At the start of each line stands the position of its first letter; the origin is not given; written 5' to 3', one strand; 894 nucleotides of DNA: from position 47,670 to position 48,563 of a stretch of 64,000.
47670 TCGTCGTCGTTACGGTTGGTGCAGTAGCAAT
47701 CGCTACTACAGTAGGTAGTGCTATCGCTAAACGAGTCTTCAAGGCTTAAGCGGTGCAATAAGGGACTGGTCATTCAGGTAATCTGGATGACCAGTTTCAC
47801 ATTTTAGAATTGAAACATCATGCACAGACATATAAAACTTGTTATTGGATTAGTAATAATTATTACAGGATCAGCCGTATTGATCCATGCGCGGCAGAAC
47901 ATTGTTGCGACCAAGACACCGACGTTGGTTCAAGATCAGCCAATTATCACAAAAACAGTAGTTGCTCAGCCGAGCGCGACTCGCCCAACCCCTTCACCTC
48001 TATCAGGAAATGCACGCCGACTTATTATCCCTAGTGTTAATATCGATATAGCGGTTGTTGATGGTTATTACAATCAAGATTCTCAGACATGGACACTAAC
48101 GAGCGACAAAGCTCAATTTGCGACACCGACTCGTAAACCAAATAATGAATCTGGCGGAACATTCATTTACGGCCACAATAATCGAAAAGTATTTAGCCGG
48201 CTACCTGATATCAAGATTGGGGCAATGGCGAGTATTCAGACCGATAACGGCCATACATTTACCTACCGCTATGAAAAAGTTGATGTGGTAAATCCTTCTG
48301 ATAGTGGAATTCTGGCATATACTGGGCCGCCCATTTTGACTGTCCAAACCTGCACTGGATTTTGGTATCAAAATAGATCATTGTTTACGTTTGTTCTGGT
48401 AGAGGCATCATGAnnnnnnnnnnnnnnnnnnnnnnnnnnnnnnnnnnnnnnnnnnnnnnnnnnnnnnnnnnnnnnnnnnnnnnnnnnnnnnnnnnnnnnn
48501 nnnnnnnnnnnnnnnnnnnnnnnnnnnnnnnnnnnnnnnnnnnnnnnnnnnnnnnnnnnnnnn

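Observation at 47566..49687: Unannotated 56-aa LPNTG mini-substrate, then a sortase translationally coupled to a processive GT2 synthase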

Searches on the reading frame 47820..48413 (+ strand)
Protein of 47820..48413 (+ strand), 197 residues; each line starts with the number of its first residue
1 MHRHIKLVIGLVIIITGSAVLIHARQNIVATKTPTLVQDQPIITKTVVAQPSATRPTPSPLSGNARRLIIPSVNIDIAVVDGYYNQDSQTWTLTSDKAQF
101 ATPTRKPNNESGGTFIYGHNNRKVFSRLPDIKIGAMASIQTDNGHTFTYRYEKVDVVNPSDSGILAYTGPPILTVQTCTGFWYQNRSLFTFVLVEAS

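Call 3: search_protein_families(library=pfam, proteins=[window:47820-48413:+], max_evalue=0.01)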
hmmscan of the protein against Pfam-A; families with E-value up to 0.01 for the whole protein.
window:47820-48413:+ (197 aa): 1 family
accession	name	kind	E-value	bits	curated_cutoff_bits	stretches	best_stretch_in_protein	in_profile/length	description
PF04203.18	Sortase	-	7.7e-18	64.9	26.6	1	69-186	2-117/125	Sortase domain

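Call 4: search_protein_families(library=ncbifam, proteins=[window:47820-48413:+], max_evalue=0.01)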
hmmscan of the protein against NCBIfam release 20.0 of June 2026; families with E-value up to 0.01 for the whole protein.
window:47820-48413:+ (197 aa): 7 families
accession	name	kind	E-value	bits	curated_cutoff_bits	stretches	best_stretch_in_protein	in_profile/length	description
NF058671.1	sortase_SrtD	exception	1.2e-11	44.7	140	1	6-183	5-173/187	class D sortase, LPxTATN-specific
NF033746.1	class_D_sortase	subfamily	1.4e-10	41.1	165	1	67-184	12-120/135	class D sortase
TIGR01076.1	sortase_fam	subfamily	3e-09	36.8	39.35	1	68-186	3-119/136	sortase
TIGR03784.1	marine_sortase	equivalog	1.9e-06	27.6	158.25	1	104-182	84-160/174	class GN sortase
NF033745.1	class_C_sortase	subfamily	0.00021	21.1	160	1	118-183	144-209/220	class C sortase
NF033748.1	class_F_sortase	subfamily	0.00024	20.8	166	1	64-186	10-141/155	class F sortase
NF033747.1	class_E_sortase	subfamily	0.0047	16.8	160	1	57-179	61-190/211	class E sortase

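Call 6: find_homologous_proteins(query=window:47820-48410:+)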
Query window:47820-48410:+ (197 aa): 245 proteins with E <= 0.001 among 395 candidates; the best 120 are listed.
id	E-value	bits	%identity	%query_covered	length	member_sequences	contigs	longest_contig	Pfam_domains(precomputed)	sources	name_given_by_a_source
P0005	9.5e-126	435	98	100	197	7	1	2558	PF04203.19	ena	-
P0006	3.3e-57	211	64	71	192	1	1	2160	PF04203.19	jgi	jgi:LPXTG-site transpeptidase (sortase) family protein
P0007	6.5e-54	201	49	98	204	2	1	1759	PF04203.19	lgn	-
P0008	3.0e-51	192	48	97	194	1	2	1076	PF04203.19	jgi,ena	-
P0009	3.8e-51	192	58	78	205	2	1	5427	PF04203.19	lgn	-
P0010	4.6e-50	188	48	98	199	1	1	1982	PF04203.19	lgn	-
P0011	1.0e-48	184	49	92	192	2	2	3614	PF04203.19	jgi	jgi:LPXTG-site transpeptidase (sortase) family protein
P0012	3.4e-48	182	47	98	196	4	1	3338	PF04203.19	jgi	jgi:LPXTG-site transpeptidase (sortase) family protein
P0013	4.2e-48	182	48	100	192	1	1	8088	PF04203.19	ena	-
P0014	1.1e-47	180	47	99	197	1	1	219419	PF04203.19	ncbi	-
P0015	7.2e-47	178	45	99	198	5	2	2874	PF04203.19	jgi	jgi:LPXTG-site transpeptidase (sortase) family protein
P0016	8.5e-47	177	46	99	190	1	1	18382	PF04203.19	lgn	-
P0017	9.5e-47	177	49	95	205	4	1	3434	PF04203.19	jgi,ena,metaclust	metaclust:\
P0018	1.0e-46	177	45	98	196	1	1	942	PF04203.19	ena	-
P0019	3.2e-46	176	51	81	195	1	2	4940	PF04203.19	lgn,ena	-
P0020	3.7e-46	175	48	96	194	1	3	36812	PF04203.19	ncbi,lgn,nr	ncbi:MAG TPA: sortase [Candidatus Saccharimonadales bacterium]|nr:sortase [Candidatus Saccharimonada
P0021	1.2e-45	174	49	94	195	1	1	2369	PF04203.19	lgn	-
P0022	1.4e-45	173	48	94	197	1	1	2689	PF04203.19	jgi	jgi:LPXTG-site transpeptidase (sortase) family protein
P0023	1.5e-45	173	58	72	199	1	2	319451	PF04203.19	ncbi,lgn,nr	ncbi:MAG TPA: sortase [Candidatus Saccharimonadales bacterium]|nr:sortase [Candidatus Saccharimonada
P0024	1.7e-45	173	42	99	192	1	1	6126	PF04203.19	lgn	-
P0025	3.0e-45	172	46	97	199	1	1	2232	PF04203.19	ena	-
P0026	1.0e-44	171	57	68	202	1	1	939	PF04203.19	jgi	jgi:LPXTG-site transpeptidase (sortase) family protein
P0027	1.7e-44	170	53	76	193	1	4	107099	PF04203.19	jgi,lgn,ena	-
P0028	2.2e-44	170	45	97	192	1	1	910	PF04203.19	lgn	-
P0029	2.6e-44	169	54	76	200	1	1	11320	PF04203.19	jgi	jgi:LPXTG-site transpeptidase (sortase) family protein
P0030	2.6e-44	169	44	99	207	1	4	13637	PF04203.19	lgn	-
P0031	4.4e-44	169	49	97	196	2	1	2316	PF04203.19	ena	-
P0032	5.6e-44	168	44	98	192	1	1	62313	PF04203.19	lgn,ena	-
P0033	6.1e-44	168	48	93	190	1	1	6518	PF04203.19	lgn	-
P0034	8.3e-44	168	45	95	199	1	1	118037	PF04203.19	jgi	jgi:LPXTG-site transpeptidase (sortase) family protein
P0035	9.4e-44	167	46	99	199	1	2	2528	PF04203.19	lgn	-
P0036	1.1e-43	167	56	66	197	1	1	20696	PF04203.19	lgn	-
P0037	1.2e-43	167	44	100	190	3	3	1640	PF04203.19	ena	-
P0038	2.5e-43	166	54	75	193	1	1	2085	PF04203.19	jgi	jgi:LPXTG-site transpeptidase (sortase) family protein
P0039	4.0e-43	165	51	74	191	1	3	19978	PF04203.19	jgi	jgi:sortase (surface protein transpeptidase)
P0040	4.1e-43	165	44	96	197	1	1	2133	PF04203.19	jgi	jgi:LPXTG-site transpeptidase (sortase) family protein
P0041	5.1e-43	165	47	99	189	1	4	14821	PF04203.19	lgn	-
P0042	6.7e-43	165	51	73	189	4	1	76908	PF04203.19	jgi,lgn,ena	jgi:LPXTG-site transpeptidase (sortase) family protein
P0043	1.2e-42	164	52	73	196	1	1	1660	PF04203.19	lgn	-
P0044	1.5e-42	164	51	78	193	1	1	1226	PF04203.19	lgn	-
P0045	1.7e-42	163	44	98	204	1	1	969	PF04203.19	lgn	-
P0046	2.3e-42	163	52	78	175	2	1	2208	PF04203.19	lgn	-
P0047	2.8e-42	163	47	92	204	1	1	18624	PF04203.19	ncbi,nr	ncbi:sortase [Candidatus Saccharibacteria bacterium]|nr:sortase [Candidatus Saccharibacteria bacteri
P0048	3.5e-42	162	44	100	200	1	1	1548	PF04203.19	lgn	-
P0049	4.0e-42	162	45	96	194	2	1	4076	PF04203.19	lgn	-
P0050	4.0e-42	162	47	79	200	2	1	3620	PF04203.19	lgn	-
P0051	4.1e-42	162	57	74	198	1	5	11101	PF04203.19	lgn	-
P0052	4.2e-42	162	42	100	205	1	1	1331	PF04203.19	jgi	-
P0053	4.2e-42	162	53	69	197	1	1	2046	PF04203.19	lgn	-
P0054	4.3e-42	162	42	96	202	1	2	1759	PF04203.19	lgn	-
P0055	5.3e-42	162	40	96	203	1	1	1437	PF04203.19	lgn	-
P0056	6.3e-42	161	41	98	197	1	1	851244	PF04203.19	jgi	jgi:LPXTG-site transpeptidase (sortase) family protein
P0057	6.5e-42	161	49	78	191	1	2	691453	PF04203.19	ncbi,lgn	-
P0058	9.6e-42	161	41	95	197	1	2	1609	PF04203.19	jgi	jgi:LPXTG-site transpeptidase (sortase) family protein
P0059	3.8e-41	159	42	96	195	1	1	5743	PF04203.19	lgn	-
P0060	3.8e-41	159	51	70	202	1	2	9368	PF04203.19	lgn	-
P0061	4.7e-41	159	50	77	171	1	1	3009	PF04203.19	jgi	jgi:LPXTG-site transpeptidase (sortase) family protein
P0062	5.3e-41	158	53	74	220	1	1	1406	PF04203.19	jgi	-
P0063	7.3e-41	158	44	97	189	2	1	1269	PF04203.19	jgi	jgi:LPXTG-site transpeptidase (sortase) family protein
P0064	1.2e-40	157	52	73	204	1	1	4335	PF04203.19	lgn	-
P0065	1.3e-40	157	41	96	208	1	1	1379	PF04203.19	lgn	-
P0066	1.5e-40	157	53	69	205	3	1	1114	PF04203.19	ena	-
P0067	1.6e-40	157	45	96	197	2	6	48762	PF04203.19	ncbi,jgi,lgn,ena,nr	ncbi:sortase [Candidatus Saccharibacteria bacterium]|nr:sortase [Candidatus Saccharibacteria bacteri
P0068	2.0e-40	157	40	99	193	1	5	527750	PF04203.19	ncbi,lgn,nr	ncbi:MAG TPA: sortase [Candidatus Saccharimonadales bacterium]|nr:sortase [Candidatus Saccharimonada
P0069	3.9e-40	156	45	96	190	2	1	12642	PF04203.19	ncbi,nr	ncbi:MAG TPA: sortase [Candidatus Saccharimonadales bacterium]|nr:sortase [Candidatus Saccharimonada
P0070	5.4e-40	155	51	72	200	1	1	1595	PF04203.19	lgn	-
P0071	6.1e-40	155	50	72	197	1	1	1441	PF04203.19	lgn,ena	-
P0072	6.9e-40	155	42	97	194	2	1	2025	PF04203.19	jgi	jgi:LPXTG-site transpeptidase (sortase) family protein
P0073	7.9e-40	155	53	75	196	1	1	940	PF04203.19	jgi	jgi:LPXTG-site transpeptidase (sortase) family protein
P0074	8.0e-40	155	44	94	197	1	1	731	PF04203.19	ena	-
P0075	8.8e-40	155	42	94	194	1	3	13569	PF04203.19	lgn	-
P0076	1.0e-39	154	49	77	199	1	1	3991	PF04203.19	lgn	-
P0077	1.3e-39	154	42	96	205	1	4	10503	PF04203.19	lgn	-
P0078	1.3e-39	154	41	96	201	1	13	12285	PF04203.19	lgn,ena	-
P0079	1.5e-39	154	40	95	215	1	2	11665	PF04203.19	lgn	-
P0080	1.6e-39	154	52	74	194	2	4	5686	PF04203.19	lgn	-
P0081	2.5e-39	153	49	72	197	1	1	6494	PF04203.19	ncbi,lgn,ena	-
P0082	3.0e-39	153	39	98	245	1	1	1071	PF04203.19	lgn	-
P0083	3.0e-39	153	42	99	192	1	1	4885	PF04203.19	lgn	-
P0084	3.3e-39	153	47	75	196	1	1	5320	PF04203.19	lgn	-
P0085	3.4e-39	153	50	75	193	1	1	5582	PF04203.19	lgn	-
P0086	3.6e-39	153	42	97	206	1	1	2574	PF04203.19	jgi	jgi:LPXTG-site transpeptidase (sortase) family protein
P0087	3.6e-39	152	48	78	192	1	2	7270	PF04203.19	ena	-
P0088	3.7e-39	152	42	95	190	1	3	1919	PF04203.19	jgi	jgi:LPXTG-site transpeptidase (sortase) family protein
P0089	3.9e-39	152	51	69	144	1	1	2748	PF04203.19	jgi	jgi:LPXTG-site transpeptidase (sortase) family protein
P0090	4.4e-39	152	47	80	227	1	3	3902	PF04203.19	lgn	-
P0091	4.9e-39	152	42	97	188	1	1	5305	PF04203.19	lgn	-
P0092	5.4e-39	152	45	98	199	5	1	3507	PF04203.19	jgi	jgi:LPXTG-site transpeptidase (sortase) family protein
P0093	1.4e-38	151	48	76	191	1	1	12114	PF04203.19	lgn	-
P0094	1.7e-38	150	42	93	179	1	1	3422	PF04203.19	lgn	-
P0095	2.0e-38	150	42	99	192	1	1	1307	PF04203.19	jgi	jgi:LPXTG-site transpeptidase (sortase) family protein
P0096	2.2e-38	150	46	82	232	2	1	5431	PF04203.19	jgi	jgi:LPXTG-site transpeptidase (sortase) family protein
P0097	3.9e-38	149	41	99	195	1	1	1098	PF04203.19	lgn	-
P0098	4.0e-38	149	46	75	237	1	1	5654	PF04203.19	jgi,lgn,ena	-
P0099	4.6e-38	149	42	96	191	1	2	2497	PF04203.19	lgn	-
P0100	7.9e-38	148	47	80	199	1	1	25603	PF04203.19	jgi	jgi:LPXTG-site transpeptidase (sortase) family protein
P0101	8.1e-38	148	45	77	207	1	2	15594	PF04203.19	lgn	-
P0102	9.8e-38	148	51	70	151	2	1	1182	PF04203.19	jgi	jgi:LPXTG-site transpeptidase (sortase) family protein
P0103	2.0e-37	147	39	98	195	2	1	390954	PF04203.19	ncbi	-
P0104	2.4e-37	147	39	98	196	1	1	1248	PF04203.19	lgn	-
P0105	2.6e-37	146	52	68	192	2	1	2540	PF04203.19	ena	-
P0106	2.7e-37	146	40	94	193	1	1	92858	PF04203.19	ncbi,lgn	-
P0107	3.8e-37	146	50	71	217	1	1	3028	PF04203.19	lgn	-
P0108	4.7e-37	146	49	69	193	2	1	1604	PF04203.19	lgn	-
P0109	7.2e-37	145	47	70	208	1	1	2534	PF04203.19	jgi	jgi:LPXTG-site transpeptidase (sortase) family protein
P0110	7.6e-37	145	50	68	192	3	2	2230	PF04203.19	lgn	-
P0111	8.0e-37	145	55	63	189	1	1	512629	PF04203.19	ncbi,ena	-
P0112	1.1e-36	144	49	68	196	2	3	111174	PF04203.19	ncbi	-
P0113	1.1e-36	144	50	68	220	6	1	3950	PF04203.19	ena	-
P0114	1.7e-36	144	45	74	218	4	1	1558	PF04203.19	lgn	-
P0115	2.0e-36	144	45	75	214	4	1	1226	PF04203.19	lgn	-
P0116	2.6e-36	143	50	70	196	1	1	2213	PF04203.19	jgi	jgi:LPXTG-site transpeptidase (sortase) family protein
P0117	3.0e-36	143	50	69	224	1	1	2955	PF04203.19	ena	-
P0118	3.1e-36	143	46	75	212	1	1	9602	PF04203.19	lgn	-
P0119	5.0e-36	142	40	97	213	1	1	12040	PF04203.19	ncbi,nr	ncbi:sortase [Candidatus Saccharibacteria bacterium]|nr:sortase [Candidatus Saccharibacteria bacteri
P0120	5.5e-36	142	38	99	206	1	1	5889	PF04203.19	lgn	-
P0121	7.1e-36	142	42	97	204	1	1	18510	PF04203.19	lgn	-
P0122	7.3e-36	142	41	97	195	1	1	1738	PF04203.19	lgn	-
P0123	8.1e-36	142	45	79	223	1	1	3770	PF04203.19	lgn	-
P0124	1.0e-35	141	38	99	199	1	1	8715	PF04203.19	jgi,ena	-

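Call 14: find_related_loci(query=A2, collection=genome_contigs, flank=6000)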
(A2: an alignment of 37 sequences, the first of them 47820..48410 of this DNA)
Query A2 (197 aa) in genome_contigs; peptide patterns used: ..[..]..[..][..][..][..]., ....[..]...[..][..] (x = any residue, [..] = any of these).
170 stretches matched a pattern; 136 encode a relative of the query (tblastn E <= 1e-3); the best 80 are kept; 80 distinct loci.
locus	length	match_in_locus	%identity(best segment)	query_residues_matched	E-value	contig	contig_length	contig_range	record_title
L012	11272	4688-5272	49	4-196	7e-59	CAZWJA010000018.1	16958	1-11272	MAG TPA_asm: uncultured Candidatus Saccharibacteria bacterium isolate SRP192515_co2_169 genome assembly, contig: NODE_27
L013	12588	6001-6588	47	1-196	1e-52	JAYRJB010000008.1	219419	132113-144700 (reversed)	MAG: Candidatus Saccharimonadales bacterium isolate SZ_szas25bin.8 k141_1175447, whole genome shotgun sequence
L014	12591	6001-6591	45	1-196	1e-51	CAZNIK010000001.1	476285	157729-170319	MAG TPA_asm: uncultured Candidatus Saccharibacteria bacterium isolate binchicken_co245_158 genome assembly, contig: NODE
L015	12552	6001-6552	48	9-197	4e-50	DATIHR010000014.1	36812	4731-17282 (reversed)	MAG TPA_asm: Candidatus Saccharimonadales bacterium isolate SMAG_U15643 k141_735044, whole genome shotgun sequence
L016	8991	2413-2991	44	8-197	1e-49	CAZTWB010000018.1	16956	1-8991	MAG TPA_asm: uncultured Candidatus Saccharibacteria bacterium isolate SRP257259_co1_179 genome assembly, contig: NODE_42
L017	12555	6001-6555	42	7-195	2e-48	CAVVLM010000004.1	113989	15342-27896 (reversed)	MAG: uncultured Candidatus Saccharibacteria bacterium isolate MFD04780.bin.1.216 genome assembly, contig: contig_24522,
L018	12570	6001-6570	44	6-196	1e-48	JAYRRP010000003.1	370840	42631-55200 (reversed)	MAG: Candidatus Saccharimonadales bacterium isolate XM1_ASGE3bin.32 k141_308254, whole genome shotgun sequence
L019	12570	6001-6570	45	3-193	1e-48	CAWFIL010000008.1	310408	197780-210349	MAG: uncultured bacterium isolate MFD02134.bin.2.167 genome assembly, contig: contig_70845, whole genome shotgun sequenc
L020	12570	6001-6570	43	1-197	5e-48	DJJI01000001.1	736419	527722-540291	MAG TPA_asm: Candidatus Saccharibacteria bacterium UBA6572 UBA6572_contig_1, whole genome shotgun sequence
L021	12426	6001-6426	58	57-197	1e-47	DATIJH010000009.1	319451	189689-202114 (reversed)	MAG TPA_asm: Candidatus Saccharimonadales bacterium isolate SMAG_U15686 k141_676775, whole genome shotgun sequence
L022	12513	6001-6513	43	40-195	6e-48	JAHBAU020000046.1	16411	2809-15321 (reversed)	MAG: Candidatus Saccharibacteria bacterium isolate AQU-11 c_000000184649, whole genome shotgun sequence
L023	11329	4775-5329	47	14-195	2e-47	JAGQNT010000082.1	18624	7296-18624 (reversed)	MAG: Candidatus Saccharibacteria bacterium isolate HKST-UBA75 k127_1276663, whole genome shotgun sequence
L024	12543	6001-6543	44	9-196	8e-47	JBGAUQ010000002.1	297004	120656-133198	MAG: Candidatus Saccharimonadales bacterium isolate MAG_AAO_AS.77 AAOAS-77_NODE_2_length_297004_cov_11.501325, whole gen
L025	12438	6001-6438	52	55-197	2e-46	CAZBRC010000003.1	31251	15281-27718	MAG TPA_asm: uncultured Candidatus Saccharibacteria bacterium isolate SRP292972_co3_132 genome assembly, contig: NODE_91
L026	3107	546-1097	45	9-197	1e-46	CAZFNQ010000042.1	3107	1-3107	MAG TPA_asm: uncultured Candidatus Saccharibacteria bacterium isolate SRP200132_co1_509 genome assembly, contig: NODE_68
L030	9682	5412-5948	45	13-191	2e-46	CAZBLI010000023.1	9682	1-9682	MAG TPA_asm: uncultured Candidatus Saccharibacteria bacterium isolate binchicken_co118_5 genome assembly, contig: NODE_8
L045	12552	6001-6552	42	2-191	1e-44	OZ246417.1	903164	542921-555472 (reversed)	MAG: uncultured Candidatus Saccharibacteria bacterium isolate binchicken_co179_116 genome assembly, chromosome: 1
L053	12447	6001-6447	46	41-196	8e-44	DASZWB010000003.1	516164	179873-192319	MAG TPA_asm: Candidatus Saccharimonadales bacterium isolate SMAG_U6146 k141_694684, whole genome shotgun sequence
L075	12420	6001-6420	46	57-195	8e-41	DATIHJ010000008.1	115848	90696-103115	MAG TPA_asm: Patescibacteria group bacterium isolate SMAG_U15635 k141_557361, whole genome shotgun sequence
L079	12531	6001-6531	42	28-196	6e-40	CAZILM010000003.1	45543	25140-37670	MAG TPA_asm: uncultured Candidatus Saccharibacteria bacterium isolate SRP200132_co1_22 genome assembly, contig: NODE_129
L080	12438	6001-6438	49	53-196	3e-40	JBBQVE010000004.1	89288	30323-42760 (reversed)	MAG: Candidatus Saccharimonadales bacterium isolate Co_metawrap_1981 Cmw_1981_k141_5994627_length_89288_cov_15.0000, who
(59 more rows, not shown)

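Call 39: search_solved_structures(query=A2, max_evalue=0.001)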
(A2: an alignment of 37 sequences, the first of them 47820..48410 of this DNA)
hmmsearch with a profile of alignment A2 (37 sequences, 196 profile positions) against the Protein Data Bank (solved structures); distinct sequences matched with E-value up to 0.001: 25.
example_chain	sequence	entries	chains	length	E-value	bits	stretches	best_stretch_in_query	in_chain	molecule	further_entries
8t28_A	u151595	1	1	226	1.9e-09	40.5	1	47-180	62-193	Class C sortase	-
2ln7_A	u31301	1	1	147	5.7e-09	38.9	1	106-178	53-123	LPXTG-site transpeptidase family protein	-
24rr_A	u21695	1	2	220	8.4e-08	35.1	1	50-187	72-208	Ebp pilus assembly class C sortase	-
4d70_A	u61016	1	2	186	9.3e-08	35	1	101-178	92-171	SORTASE FAMILY PROTEIN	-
5cuw_A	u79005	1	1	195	1.5e-07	34.3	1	53-184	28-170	SrtE1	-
2kw8_A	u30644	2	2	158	1.8e-07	34.1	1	66-178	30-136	LPXTG-site transpeptidase family protein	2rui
3rcc_A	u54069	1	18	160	5.1e-07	32.6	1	67-185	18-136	Sortase SrtA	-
7s56_A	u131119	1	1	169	7.2e-07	32.1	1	67-185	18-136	Class A sortase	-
7cg9_A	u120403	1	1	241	1.8e-06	30.8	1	39-187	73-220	Class C sortase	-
4d7w_A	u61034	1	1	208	2.5e-06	30.3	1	121-179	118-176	SORTASE FAMILY PROTEIN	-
4tqx_A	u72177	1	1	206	2.6e-06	30.3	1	42-185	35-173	Sortase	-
7s54_A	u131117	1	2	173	2.9e-06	30.1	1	67-181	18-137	Class A sortase, sortase A chimera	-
2xwg_A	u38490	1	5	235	1.1e-05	28.2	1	50-180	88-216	SORTASE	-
2mlm_A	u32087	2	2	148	1.8e-05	27.5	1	108-188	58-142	Sortase family protein | Sortase A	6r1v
1ija_A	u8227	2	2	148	2.2e-05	27.3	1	108-188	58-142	Sortase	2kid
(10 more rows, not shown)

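Call 43: search_protein_families(library=pfam, proteins=[L030:5982-7085:-, L030:1177-2445:+, L030:2442-4898:-, L080:6602-7729:-, L075:4571-5782:+, L053:4316-5521:-, L053:6482-7693:-, L045:6686-7885:+, L079:6489-7694:+, L079:5354-5905:+], max_evalue=0.001)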
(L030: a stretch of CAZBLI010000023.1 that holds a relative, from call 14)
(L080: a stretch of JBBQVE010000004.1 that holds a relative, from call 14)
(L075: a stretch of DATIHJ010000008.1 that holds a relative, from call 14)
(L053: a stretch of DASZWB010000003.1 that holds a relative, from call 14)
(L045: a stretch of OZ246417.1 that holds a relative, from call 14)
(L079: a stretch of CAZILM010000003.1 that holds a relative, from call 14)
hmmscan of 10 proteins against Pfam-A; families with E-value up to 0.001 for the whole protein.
L030:5982-7085:- (367 aa): 5 families
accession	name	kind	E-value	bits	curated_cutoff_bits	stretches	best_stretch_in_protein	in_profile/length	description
PF13641.12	Glyco_tranf_2_3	-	2.2e-20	74.1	27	1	11-231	3-230/230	Glycosyltransferase like family 2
PF13632.12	Glyco_trans_2_3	-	8.3e-18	65.3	27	1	92-282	1-183/198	Glycosyl transferase family group 2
PF00535.33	Glycos_transf_2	-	3.7e-15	56.7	23.3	1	15-156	4-146/168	Glycosyl transferase family 2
PF13506.12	Glyco_transf_21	-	0.00017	21.5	21.7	1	88-230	29-174/174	Glycosyl transferase family 21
PF13704.12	Glyco_tranf_2_4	-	0.00086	20.2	27.5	0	18-102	1-84/98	Glycosyl transferase family 2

L030:1177-2445:+ (422 aa): 0 families

L030:2442-4898:- (818 aa): 3 families
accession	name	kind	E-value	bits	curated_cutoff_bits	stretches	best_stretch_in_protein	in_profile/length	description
PF01522.26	Polysacc_deac_1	-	2e-24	86.4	23.1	1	602-714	6-115/124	Polysaccharide deacetylase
PF17957.7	Big_7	-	1.2e-18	67.9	24.1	1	188-257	1-70/70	Bacterial Ig domain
PF02018.23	CBM_4_9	-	1.7e-12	48.3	25.9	2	467-581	16-134/136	Carbohydrate binding domain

L080:6602-7729:- (375 aa): 4 families
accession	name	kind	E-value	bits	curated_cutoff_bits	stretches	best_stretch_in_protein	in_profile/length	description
PF13641.12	Glyco_tranf_2_3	-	6e-20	72.7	27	1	19-239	3-230/230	Glycosyltransferase like family 2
PF13632.12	Glyco_trans_2_3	-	3.1e-17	63.5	27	1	100-308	1-196/198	Glycosyl transferase family group 2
PF00535.33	Glycos_transf_2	-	1.9e-11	44.6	23.3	1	23-158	4-140/168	Glycosyl transferase family 2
PF13704.12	Glyco_tranf_2_4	-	7.6e-05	23.6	27.5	1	26-110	1-84/98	Glycosyl transferase family 2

L075:4571-5782:+ (403 aa): 4 families
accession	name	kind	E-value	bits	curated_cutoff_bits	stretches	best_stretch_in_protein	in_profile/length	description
PF13641.12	Glyco_tranf_2_3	-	3.1e-20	73.6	27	1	54-274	3-229/230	Glycosyltransferase like family 2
PF00535.33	Glycos_transf_2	-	1.2e-19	71.3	23.3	1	56-220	2-167/168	Glycosyl transferase family 2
PF13632.12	Glyco_trans_2_3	-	3e-13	50.5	27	1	132-321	2-179/198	Glycosyl transferase family group 2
PF13506.12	Glyco_transf_21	-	0.00029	20.8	21.7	1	126-272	28-172/174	Glycosyl transferase family 21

L053:4316-5521:- (401 aa): 4 families
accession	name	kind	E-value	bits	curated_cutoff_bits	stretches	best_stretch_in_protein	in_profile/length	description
PF13641.12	Glyco_tranf_2_3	-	2.6e-18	67.3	27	1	55-272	5-229/230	Glycosyltransferase like family 2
PF00535.33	Glycos_transf_2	-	4.4e-16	59.7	23.3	1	55-218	2-167/168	Glycosyl transferase family 2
PF13632.12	Glyco_trans_2_3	-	2.2e-13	50.9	27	1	131-358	2-193/198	Glycosyl transferase family group 2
PF13506.12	Glyco_transf_21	-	2.9e-07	30.5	21.7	1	129-270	32-172/174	Glycosyl transferase family 21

L053:6482-7693:- (403 aa): 4 families
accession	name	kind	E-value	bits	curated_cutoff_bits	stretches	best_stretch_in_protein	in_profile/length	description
PF13385.13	Laminin_G_3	-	1.6e-25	90.4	27.6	1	93-244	2-146/151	Concanavalin A-like lectin/glucanases superfamily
PF17963.7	Big_9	-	9.6e-08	33.3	23.6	1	261-333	3-75/89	Bacterial Ig domain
PF17892.7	Cadherin_5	-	0.00022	21.4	26.5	1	280-332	28-81/98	Cadherin-like domain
PF07953.20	Toxin_R_bind_N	-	0.00028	21.1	23.8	1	108-199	52-151/191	Clostridium neurotoxin, N-terminal receptor binding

L045:6686-7885:+ (399 aa): 5 families
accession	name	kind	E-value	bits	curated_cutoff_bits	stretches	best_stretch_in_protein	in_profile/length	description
PF13641.12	Glyco_tranf_2_3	-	2.1e-21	77.4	27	1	43-262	4-230/230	Glycosyltransferase like family 2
PF13632.12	Glyco_trans_2_3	-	5.2e-20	72.6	27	1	126-314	4-188/198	Glycosyl transferase family group 2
PF00535.33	Glycos_transf_2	-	5.9e-15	56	23.3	1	46-206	4-165/168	Glycosyl transferase family 2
PF13506.12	Glyco_transf_21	-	4.4e-06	26.7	21.7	1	119-261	29-174/174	Glycosyl transferase family 21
PF13704.12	Glyco_tranf_2_4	-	0.00016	22.5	27.5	1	49-132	1-83/98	Glycosyl transferase family 2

L079:6489-7694:+ (401 aa): 2 families
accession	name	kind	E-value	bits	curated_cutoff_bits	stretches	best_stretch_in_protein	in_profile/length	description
PF00535.33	Glycos_transf_2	-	8.7e-15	55.5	23.3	1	73-211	1-132/168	Glycosyl transferase family 2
PF13641.12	Glyco_tranf_2_3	-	0.00029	21.4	27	1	72-177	3-111/230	Glycosyltransferase like family 2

L079:5354-5905:+ (183 aa): 0 families

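Call 56: predict_structure(alignment_id=A2)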
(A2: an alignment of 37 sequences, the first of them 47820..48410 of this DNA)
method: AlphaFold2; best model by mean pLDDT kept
length: 197 residues; sequences in the alignment: 37
mean_pLDDT: 89.0   pTM: 0.72
mean pLDDT of the five models: 89.0, 88.5, 87.6, 86.8, 86.2
residues with pLDDT >= 90: 135; 70-90: 33; 50-70: 28; < 50: 1
segments of 3 or more residues with pLDDT < 50: none
pLDDT, mean of each block of 10 residues (from residue 1): 81 85 61 58 68 82 98 98 93 97 97 97 96 98 98 95 93 95 92 98
secondary structure, 60 per line:
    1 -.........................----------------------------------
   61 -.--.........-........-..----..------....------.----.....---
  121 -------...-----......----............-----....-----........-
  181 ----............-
elements in order: H2-26 E65-70 E75-82 E98-101 E113-117 E136-141 E146-157 H163-166 E172-179 E185-196
